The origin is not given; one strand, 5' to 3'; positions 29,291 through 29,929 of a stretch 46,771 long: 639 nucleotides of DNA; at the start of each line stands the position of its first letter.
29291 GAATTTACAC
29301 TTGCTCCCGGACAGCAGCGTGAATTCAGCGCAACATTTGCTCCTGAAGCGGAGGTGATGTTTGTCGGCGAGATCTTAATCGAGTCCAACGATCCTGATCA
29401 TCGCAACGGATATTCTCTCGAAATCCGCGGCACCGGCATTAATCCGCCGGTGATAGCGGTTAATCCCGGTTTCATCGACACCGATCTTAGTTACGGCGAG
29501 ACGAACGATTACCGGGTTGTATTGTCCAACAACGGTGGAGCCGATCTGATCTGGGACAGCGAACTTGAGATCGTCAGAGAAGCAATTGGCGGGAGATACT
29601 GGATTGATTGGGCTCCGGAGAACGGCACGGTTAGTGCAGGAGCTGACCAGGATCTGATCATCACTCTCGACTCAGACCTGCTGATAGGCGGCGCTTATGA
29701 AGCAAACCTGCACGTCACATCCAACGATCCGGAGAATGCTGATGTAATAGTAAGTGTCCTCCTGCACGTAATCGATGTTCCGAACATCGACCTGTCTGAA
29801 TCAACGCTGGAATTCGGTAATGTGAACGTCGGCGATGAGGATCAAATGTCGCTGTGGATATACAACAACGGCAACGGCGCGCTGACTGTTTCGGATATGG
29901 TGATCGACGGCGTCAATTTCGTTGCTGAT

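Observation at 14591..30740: Recurrent Arg-rich junction motif (EPxRD-x3-R-x-LR-x-[VI]...P-R-RD-xx-GD) directly before every non-Ig payload module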

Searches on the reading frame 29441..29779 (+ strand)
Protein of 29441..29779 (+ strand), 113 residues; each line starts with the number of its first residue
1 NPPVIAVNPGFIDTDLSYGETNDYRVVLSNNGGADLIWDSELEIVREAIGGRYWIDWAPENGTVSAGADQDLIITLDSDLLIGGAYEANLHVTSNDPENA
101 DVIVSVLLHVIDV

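Call 75: search_protein_families(library=pfam, proteins=[window:29441-29779:+], max_evalue=1)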
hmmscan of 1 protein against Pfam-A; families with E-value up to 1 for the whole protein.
seq(113 aa): 2 families
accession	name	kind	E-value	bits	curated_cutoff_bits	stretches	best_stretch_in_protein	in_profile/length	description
PF22544.2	HYDIN_VesB_CFA65-like_Ig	-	0.0074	16.9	25.5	1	18-104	17-95/100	HYDIN/CFA65/VesB-like, Ig-like domain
PF08530.16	PepX_C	-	0.16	12.3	22.5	1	75-105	86-115/217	X-Pro dipeptidyl-peptidase C-terminal non-catalytic domain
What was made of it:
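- On ASH/HYDIN/CFA65/VesB-like Ig (Pfam PF22544 and relatives) as the host domain: The natural unsplit copy matches positions 17-95 at 16.9 bits, below the cut-off (call 75).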
